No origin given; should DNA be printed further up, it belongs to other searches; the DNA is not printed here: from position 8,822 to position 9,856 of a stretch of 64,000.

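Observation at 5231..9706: Candidate undescribed CMP-ulosonic-acid pathway built on a class II HpcH/HpaI aldolase, with two KdsB paralogues, a cyclase-fold protein, a HAD phosphatase and an SDR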

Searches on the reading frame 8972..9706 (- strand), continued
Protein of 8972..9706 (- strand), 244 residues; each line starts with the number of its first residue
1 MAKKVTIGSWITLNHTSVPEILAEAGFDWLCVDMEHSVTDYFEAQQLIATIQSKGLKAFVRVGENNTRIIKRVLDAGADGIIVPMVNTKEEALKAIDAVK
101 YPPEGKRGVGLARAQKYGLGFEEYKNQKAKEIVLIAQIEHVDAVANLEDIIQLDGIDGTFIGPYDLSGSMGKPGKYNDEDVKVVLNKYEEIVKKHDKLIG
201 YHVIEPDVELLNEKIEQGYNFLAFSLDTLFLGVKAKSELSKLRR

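Call 21: find_related_loci(query=A1, collection=genome_contigs, flank=10000)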
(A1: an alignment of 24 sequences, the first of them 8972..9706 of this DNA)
Query A1 (244 aa) in genome_contigs; peptide patterns used: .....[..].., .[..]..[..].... (x = any residue, [..] = any of these).
317 stretches matched a pattern; 302 encode a relative of the query (tblastn E <= 1e-3); the best 80 are kept; 80 distinct loci.
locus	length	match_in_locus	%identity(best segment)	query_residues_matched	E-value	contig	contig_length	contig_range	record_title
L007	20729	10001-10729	77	1-243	1e-126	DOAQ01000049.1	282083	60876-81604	MAG TPA_asm: Prolixibacteraceae bacterium isolate UBA12447 contig_2057, whole genome shotgun sequence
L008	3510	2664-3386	76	3-243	2e-129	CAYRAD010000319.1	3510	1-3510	MAG TPA_asm: uncultured Vicingus sp. isolate binchicken_co275_22 genome assembly, contig: NODE_57347_length_3510_cov_4.9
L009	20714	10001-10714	74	6-243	9e-123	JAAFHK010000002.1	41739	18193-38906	MAG: Cytophagales bacterium isolate bin70.metabat.ball.157 WN_Cytophagales_3_scaffold_2, whole genome shotgun sequence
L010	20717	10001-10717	73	6-244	4e-122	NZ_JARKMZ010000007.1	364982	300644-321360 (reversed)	Daejeonella sp. H1SJ63 platanus_K_17_124_7, whole genome shotgun sequence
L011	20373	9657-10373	71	5-243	1e-120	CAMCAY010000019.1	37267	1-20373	MAG: Chitinophaga pinensis isolate ZE-13nov19-166 genome assembly, contig: ZE-13nov19-C1085, whole genome shotgun sequen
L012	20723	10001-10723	72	3-243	8e-120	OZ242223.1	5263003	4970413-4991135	MAG: Sediminibacterium sp. isolate 1459e298-ec69-437f-974b-4609451e31c9 genome assembly, chromosome: 1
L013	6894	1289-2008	72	3-242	2e-118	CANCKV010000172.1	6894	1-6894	MAG: Chitinophagaceae bacterium isolate JR-MC-G-240519-18 genome assembly, contig: JR-MC-G-240519-C16985, whole genome s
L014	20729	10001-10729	71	1-241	1e-116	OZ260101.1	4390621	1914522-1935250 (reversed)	MAG: Cyclobacteriaceae bacterium isolate C9799-m1-bin08 genome assembly, chromosome: 1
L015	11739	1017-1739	70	4-244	6e-116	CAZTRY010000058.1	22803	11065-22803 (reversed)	MAG TPA_asm: uncultured Sphingobacterium sp. isolate SRP285395_co2_239 genome assembly, contig: NODE_3608_length_22803_c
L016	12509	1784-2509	69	1-242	2e-115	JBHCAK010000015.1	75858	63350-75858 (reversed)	MAG: Sediminibacterium sp. isolate Z5-A1_MAG_6 Z5-A1__67263, whole genome shotgun sequence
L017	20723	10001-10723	70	3-243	3e-114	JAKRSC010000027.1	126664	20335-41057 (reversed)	MAG: Hydrotalea sp. isolate MS005 bin-005_26, whole genome shotgun sequence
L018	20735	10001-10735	70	1-243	9e-114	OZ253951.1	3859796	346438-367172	MAG: Roseivirga sp. isolate f0215e9d-8eee-4bf0-a4af-acfab9812d89 genome assembly, chromosome: 1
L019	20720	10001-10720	69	4-243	1e-112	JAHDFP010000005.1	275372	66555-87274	MAG: Saprospiraceae bacterium isolate MAG-25 RZ_70, whole genome shotgun sequence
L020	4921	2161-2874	66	6-243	5e-111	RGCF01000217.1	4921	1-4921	MAG: Bacteroidetes bacterium isolate WB6_2A_118 contig_100_216, whole genome shotgun sequence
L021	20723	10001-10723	66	3-243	8e-111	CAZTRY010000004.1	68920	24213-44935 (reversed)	MAG TPA_asm: uncultured Sphingobacterium sp. isolate SRP285395_co2_239 genome assembly, contig: NODE_516_length_68920_co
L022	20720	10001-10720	68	4-243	8e-111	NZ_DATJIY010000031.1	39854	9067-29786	MAG: Dinghuibacter sp. isolate SMAG_U15551 k141_1787737, whole genome shotgun sequence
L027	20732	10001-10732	62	1-244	1e-107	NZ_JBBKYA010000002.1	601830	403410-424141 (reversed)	Aquirufa echingensis strain PLAD-142S6K NODE_2_length_596743_cov_125.30_rc_8, whole genome shotgun sequence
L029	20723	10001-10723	65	3-244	8e-107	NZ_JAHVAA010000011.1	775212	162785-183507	MAG: Sediminibacterium sp. isolate Con.Enr.2020-3 k141_4984, whole genome shotgun sequence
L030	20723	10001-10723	66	3-243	1e-106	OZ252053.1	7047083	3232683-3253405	MAG: Saprospiraceae bacterium isolate 6a7bd57d-ee47-4e37-a69b-1be293914012 genome assembly, chromosome: 1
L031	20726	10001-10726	62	2-243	4e-105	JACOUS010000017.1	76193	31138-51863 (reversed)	MAG: Ignavibacteriales bacterium isolate NC_groundwater_78_Ag_B-0.1um_38_923 GD18-4_B1_scaffold_279260, whole genome sho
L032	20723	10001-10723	63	3-243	4e-105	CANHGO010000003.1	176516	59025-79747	MAG: Cytophagaceae bacterium isolate RE-26jul17-103 genome assembly, contig: RE-26jul17-C50, whole genome shotgun sequen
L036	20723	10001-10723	60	3-244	1e-98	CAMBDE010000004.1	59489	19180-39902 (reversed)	MAG: Chitinophaga pinensis isolate MsH-01oct19-3 genome assembly, contig: MsH-01oct19-C715, whole genome shotgun sequenc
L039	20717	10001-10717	55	4-242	2e-88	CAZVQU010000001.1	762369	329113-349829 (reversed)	MAG TPA_asm: uncultured Planctomycetia bacterium isolate SRP167671_co3_96 genome assembly, contig: NODE_2_length_762369_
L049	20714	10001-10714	73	6-243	1e-121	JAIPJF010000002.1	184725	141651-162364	MAG: Candidatus Neomarinimicrobiota bacterium isolate Tobar13m-G53 Tobar13m-C89, whole genome shotgun sequence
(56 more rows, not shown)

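Call 27: search_protein_families(library=pfam, proteins=[L022:12444-13478:+, L018:11513-12340:+, L029:13494-14132:+, L007:15353-17053:+, L027:13514-14263:+, L021:6616-8262:+, L032:14862-15950:+, L039:18276-19025:+, L012:15657-16694:+, L021:15633-17150:+], max_evalue=0.001)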
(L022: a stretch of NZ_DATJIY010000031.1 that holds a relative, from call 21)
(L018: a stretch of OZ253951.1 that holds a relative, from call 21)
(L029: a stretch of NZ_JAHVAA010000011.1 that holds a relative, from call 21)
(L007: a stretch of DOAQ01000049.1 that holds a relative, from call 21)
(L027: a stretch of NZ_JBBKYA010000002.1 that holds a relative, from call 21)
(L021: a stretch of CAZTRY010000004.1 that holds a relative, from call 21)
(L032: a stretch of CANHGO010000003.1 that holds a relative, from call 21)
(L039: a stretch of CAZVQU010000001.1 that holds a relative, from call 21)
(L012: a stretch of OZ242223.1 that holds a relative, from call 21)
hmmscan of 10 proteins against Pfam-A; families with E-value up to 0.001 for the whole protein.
L022:12444-13478:+ (344 aa): 3 families
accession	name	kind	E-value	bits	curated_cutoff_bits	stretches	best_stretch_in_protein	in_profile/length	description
PF22725.1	GFO_IDH_MocA_C3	-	1.6e-24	86.7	27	1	129-248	3-124/124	GFO/IDH/MocA C-terminal domain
PF01408.29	GFO_IDH_MocA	-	2.6e-17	64.1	24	1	4-111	1-113/120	Oxidoreductase family, NAD-binding Rossmann fold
PF02894.22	GFO_IDH_MocA_C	-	9.7e-15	55.4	22.9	1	134-323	4-203/218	Oxidoreductase family, C-terminal alpha/beta domain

L018:11513-12340:+ (275 aa): 2 families
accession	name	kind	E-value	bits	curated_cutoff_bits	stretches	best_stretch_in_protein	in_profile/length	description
PF05050.19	Methyltransf_21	-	1.7e-13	51.5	22.7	1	84-251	1-173/173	Methyltransferase FkbM domain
PF05575.17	V_cholerae_RfbT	-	1.6e-05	24.8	27.9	1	48-220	46-216/286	Vibrio cholerae RfbT protein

L029:13494-14132:+ (212 aa): 2 families
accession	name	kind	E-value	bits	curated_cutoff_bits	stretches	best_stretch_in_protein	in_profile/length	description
PF13580.11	SIS_2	-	1e-15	58.5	27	1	22-157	2-135/138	SIS domain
PF01380.27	SIS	-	0.00053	20.2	25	0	116-174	44-102/131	SIS domain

L007:15353-17053:+ (566 aa): 1 family
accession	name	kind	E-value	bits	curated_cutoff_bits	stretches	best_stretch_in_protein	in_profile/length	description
PF20471.4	DUF6716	-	0.00031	20.2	27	1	448-494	238-284/342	Putative glycosyltransferase (DUF6716)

L027:13514-14263:+ (249 aa): 6 families
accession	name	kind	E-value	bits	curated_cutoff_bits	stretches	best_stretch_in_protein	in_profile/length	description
PF13561.12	adh_short_C2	-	1.1e-54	186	27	1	17-247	6-236/236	Enoyl-(Acyl carrier protein) reductase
PF00106.31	adh_short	-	4.7e-54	183.3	26.6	1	8-197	1-191/195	short chain dehydrogenase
PF08659.16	KR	-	3.6e-14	53.5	22.6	1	10-159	3-153/180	KR domain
PF01370.27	Epimerase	-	4.3e-05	23.5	20.9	1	10-148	1-123/240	NAD dependent epimerase/dehydratase family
PF23441.1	SDR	-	0.00015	21.7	27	1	7-245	7-254/258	SDR-like rossmann domain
PF08643.16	DUF1776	-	0.00023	21.1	25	0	6-186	2-197/294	Fungal family of unknown function (DUF1776)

L021:6616-8262:+ (548 aa): 0 families

L032:14862-15950:+ (362 aa): 2 families
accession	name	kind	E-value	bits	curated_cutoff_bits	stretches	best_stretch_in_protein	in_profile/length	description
PF24621.2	DHQS_C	-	1.4e-33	116.3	27.6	1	180-321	1-144/144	3-dehydroquinate synthase C-terminal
PF01761.26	DHQ_synthase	-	1.3e-31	109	24.2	1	67-178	3-114/115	3-dehydroquinate synthase N-terminal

L039:18276-19025:+ (249 aa): 1 family
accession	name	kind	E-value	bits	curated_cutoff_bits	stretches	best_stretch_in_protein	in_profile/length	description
PF00459.30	Inositol_P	-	2.5e-45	155.5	27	1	9-229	4-235/271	Inositol monophosphatase family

L012:15657-16694:+ (345 aa): 2 families
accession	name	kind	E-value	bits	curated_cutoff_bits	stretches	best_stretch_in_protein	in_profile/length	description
PF00685.33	Sulfotransfer_1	-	1.4e-10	41.5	22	1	204-300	89-184/255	Sulfotransferase domain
PF13469.12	Sulfotransfer_3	-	3.9e-10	40.8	27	1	201-298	120-212/216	Sulfotransferase family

L021:15633-17150:+ (505 aa): 0 families

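Call 35: search_solved_structures(query=window:8972-9706:-, max_evalue=1e-34, show_alignments=5)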
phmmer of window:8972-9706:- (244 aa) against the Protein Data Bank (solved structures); distinct sequences matched with E-value up to 1e-34: 4.
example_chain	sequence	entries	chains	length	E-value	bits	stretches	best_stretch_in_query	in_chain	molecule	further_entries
2vws_A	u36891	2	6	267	1.1e-39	139.4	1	4-231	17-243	YFAU, 2-KETO-3-DEOXY SUGAR ALDOLASE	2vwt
7et8_A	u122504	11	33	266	1.3e-37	132.6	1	6-243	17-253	4-hydroxy-2-oxoheptanedioate aldolase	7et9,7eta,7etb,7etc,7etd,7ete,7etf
7v8t_A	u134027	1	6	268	3.2e-36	128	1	5-231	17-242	2,4-dihydroxyhept-2-ene-1,7-dioic acid aldolase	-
1dxe_A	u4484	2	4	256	2.3e-35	125.2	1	2-227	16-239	2-DEHYDRO-3-DEOXY-GALACTARATE ALDOLASE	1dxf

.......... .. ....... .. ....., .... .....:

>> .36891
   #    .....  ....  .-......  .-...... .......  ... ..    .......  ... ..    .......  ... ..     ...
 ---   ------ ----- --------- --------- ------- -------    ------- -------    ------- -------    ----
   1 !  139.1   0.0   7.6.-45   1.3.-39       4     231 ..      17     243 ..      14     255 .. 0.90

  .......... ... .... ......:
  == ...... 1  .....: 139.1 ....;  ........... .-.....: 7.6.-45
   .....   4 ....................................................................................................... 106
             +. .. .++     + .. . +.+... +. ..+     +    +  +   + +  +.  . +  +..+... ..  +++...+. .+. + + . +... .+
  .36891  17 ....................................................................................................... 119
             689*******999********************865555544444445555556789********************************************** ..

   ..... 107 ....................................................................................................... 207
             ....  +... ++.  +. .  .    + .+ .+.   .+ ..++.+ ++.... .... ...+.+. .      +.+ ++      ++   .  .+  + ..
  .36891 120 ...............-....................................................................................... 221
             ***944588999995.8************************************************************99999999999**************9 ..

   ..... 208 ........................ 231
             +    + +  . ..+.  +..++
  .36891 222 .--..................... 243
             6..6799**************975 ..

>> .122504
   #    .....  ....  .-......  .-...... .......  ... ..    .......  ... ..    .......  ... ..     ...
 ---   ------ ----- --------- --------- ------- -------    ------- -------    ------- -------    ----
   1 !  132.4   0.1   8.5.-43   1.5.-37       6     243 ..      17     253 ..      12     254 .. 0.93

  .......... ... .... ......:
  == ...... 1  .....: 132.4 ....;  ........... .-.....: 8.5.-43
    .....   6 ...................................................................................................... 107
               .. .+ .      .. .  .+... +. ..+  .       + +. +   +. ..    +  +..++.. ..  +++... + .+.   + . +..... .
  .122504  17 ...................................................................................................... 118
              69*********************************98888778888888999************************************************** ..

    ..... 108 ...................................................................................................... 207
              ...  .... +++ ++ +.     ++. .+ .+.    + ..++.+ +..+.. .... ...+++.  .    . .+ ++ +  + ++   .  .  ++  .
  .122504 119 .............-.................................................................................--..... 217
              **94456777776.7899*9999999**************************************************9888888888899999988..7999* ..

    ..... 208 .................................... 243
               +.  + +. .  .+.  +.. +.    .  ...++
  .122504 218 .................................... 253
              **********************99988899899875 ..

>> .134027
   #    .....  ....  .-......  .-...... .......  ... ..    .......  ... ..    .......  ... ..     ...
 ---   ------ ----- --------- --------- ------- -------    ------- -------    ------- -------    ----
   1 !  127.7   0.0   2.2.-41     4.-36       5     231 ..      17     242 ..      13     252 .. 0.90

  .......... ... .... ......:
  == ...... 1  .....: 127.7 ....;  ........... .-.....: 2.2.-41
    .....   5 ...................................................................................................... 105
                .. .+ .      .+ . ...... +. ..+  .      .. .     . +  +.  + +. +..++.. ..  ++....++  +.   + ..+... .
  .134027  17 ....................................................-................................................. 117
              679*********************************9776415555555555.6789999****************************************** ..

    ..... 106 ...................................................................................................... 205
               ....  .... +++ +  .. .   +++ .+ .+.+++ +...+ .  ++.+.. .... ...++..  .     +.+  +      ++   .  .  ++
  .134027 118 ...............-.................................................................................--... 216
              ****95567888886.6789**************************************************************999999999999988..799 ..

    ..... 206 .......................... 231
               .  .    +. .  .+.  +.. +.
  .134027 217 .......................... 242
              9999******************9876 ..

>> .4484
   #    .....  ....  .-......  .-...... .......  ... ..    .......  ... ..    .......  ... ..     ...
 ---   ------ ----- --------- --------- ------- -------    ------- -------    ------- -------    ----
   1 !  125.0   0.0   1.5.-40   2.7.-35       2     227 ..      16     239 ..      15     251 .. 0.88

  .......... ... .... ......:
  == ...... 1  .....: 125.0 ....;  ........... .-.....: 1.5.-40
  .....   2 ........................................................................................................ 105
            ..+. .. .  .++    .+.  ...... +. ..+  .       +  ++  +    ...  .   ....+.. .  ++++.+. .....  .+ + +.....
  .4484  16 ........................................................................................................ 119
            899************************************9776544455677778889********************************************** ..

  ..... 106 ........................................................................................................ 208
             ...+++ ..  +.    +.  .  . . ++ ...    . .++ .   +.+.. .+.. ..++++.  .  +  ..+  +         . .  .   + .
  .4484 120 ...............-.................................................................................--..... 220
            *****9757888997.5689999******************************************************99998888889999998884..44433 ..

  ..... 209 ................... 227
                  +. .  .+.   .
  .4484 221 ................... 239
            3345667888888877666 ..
